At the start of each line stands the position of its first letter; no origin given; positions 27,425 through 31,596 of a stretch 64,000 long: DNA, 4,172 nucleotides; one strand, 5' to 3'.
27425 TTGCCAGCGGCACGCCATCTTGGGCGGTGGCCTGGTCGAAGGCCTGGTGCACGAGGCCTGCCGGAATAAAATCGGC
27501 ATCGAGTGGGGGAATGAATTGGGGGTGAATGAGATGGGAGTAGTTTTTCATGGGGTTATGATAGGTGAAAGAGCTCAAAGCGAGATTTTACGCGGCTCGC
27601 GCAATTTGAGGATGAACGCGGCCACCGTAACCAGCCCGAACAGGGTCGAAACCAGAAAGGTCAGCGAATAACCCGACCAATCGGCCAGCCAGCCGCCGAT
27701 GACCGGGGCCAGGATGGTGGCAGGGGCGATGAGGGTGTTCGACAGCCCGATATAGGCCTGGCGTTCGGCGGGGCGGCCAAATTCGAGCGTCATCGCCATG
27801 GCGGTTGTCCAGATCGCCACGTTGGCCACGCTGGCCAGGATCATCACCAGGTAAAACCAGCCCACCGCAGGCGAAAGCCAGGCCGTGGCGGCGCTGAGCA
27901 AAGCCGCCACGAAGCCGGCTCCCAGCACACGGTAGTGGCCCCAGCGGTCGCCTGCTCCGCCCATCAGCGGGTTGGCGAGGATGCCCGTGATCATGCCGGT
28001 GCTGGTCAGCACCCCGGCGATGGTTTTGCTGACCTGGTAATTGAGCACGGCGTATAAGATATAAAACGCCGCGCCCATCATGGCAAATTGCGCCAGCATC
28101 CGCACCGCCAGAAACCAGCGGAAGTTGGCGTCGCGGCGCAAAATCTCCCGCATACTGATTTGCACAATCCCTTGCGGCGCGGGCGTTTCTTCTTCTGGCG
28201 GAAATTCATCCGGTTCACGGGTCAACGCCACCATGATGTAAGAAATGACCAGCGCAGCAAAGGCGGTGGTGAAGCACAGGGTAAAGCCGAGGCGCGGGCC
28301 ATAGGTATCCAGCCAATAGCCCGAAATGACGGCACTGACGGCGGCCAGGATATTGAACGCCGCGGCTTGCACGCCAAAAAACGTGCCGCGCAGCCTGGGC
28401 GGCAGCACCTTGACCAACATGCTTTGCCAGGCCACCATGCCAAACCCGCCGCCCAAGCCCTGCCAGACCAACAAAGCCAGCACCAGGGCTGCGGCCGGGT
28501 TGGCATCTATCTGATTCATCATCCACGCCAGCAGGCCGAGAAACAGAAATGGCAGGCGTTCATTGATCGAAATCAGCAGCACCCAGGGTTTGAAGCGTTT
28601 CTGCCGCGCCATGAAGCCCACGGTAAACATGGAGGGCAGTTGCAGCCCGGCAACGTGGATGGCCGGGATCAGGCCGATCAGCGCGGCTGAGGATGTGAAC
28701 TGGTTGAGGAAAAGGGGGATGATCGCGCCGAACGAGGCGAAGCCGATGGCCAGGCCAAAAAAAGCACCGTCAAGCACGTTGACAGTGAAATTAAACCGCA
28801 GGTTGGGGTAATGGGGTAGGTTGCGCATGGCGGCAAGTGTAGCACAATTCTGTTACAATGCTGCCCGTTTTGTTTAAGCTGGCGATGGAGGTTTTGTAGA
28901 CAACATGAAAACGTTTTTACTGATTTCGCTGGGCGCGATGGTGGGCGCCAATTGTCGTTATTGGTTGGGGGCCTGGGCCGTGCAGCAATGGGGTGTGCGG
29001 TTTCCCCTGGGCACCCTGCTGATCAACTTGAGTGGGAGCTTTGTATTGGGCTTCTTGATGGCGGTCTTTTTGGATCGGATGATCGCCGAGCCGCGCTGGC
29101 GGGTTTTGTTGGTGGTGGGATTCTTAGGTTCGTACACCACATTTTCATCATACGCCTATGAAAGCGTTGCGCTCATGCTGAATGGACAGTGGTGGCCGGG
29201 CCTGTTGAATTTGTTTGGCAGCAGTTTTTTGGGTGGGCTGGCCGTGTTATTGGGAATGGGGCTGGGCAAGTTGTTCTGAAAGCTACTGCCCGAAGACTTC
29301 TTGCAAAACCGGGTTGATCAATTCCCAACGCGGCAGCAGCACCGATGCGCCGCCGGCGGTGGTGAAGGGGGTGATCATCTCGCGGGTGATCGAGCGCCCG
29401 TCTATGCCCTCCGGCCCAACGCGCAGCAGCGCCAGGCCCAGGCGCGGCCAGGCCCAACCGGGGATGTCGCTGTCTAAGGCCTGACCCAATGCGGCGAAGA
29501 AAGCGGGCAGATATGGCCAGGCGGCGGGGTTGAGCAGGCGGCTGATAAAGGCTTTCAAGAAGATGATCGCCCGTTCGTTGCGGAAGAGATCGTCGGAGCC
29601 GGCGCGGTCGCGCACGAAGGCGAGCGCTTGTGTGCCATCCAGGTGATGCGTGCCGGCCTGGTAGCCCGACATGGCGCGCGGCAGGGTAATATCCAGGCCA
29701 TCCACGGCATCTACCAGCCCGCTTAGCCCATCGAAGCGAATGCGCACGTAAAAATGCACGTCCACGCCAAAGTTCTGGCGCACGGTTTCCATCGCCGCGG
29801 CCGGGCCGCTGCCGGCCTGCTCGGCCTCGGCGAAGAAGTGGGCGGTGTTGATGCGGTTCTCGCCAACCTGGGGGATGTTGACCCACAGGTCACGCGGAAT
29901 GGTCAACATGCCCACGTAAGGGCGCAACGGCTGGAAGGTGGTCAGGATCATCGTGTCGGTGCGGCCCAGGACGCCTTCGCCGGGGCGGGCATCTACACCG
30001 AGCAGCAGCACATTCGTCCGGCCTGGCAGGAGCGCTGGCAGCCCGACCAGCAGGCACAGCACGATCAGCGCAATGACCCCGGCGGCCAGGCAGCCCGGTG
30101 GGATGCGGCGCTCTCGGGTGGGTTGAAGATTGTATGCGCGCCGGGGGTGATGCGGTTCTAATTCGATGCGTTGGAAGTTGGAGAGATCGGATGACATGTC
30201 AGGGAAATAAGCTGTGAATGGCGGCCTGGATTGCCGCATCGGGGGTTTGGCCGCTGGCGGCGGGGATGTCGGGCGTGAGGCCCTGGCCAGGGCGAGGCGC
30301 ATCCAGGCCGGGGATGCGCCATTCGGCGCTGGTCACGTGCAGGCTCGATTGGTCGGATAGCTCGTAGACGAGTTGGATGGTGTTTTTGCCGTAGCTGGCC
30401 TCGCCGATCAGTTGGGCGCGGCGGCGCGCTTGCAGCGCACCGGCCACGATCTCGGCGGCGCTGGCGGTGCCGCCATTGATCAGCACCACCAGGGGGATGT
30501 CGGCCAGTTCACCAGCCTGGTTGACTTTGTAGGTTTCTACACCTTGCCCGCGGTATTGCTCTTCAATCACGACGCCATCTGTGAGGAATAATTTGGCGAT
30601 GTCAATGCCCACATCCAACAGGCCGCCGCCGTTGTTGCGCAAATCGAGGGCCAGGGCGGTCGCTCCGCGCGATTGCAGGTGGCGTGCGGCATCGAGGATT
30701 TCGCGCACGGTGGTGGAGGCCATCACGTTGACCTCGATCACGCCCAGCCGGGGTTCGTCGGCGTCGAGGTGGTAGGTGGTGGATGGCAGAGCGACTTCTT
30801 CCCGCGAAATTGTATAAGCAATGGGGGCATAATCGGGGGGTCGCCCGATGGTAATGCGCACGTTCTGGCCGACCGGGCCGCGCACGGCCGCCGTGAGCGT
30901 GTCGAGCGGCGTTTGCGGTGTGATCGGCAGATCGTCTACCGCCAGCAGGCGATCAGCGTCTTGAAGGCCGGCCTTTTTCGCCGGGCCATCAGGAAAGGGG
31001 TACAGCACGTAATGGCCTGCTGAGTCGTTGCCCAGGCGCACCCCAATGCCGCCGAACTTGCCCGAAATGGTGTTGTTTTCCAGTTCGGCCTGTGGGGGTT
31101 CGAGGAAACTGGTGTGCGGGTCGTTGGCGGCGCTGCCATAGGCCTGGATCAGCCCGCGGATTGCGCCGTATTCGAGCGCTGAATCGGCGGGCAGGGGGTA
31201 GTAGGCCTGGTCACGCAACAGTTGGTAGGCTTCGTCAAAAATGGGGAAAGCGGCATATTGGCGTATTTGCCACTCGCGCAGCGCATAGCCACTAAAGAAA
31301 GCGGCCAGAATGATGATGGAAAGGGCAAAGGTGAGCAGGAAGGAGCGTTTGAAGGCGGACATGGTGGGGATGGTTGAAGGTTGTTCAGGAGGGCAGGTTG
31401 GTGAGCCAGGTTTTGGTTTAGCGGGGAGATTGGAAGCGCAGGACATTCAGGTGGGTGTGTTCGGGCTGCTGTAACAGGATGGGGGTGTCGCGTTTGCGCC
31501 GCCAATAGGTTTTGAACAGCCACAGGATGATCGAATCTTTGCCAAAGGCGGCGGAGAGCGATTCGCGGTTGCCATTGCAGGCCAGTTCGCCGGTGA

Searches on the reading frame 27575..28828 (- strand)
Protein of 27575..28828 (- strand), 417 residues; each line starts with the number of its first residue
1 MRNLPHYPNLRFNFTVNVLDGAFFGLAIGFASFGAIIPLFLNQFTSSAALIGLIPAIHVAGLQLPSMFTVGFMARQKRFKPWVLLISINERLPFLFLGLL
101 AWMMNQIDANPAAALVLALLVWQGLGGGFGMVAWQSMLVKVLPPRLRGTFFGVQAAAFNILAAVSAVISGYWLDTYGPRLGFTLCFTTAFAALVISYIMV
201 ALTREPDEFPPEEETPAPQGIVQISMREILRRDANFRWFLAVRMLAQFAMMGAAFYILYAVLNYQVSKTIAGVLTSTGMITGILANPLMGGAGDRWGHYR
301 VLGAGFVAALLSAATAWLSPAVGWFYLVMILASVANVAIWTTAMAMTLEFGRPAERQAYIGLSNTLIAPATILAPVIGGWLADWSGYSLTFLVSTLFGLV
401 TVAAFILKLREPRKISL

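Call 95: search_protein_families(library=pfam, proteins=[window:27575-28828:-], max_evalue=0.0001)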
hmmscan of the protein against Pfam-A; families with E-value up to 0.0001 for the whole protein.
window:27575-28828:- (417 aa): 2 families
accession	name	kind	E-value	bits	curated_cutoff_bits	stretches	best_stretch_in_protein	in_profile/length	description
PF07690.21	MFS_1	-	3.3e-36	125.3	33.4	2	262-413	25-178/347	Major Facilitator Superfamily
PF13347.12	MFS_2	-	1.9e-09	37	27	1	184-347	172-339/427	MFS/sugar transport protein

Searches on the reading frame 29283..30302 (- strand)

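Call 95: search_protein_families(library=pfam, proteins=[window:29283-30302:-], max_evalue=0.0001)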
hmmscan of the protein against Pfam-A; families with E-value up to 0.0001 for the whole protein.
window:29283-30302:- (339 aa): 1 family
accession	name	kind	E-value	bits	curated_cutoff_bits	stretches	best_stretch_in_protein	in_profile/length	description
PF03816.19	LytR_cpsA_psr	-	3.3e-31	108.9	24.6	1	114-256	1-148/150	LytR_cpsA_psr family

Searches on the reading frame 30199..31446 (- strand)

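Call 95: search_protein_families(library=pfam, proteins=[window:30199-31446:-], max_evalue=0.0001)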
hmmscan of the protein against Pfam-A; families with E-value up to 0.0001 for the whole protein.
window:30199-31446:- (415 aa): 3 families
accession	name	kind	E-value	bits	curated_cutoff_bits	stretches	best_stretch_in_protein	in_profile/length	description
PF03572.23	Peptidase_S41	-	2.1e-39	135.2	24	1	234-395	2-164/165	Peptidase family S41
PF17820.7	PDZ_6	-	2e-08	34.3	27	1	152-200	7-52/54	PDZ domain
PF13180.12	PDZ_2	-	3.8e-07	30.7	27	1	132-203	1-70/80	PDZ domain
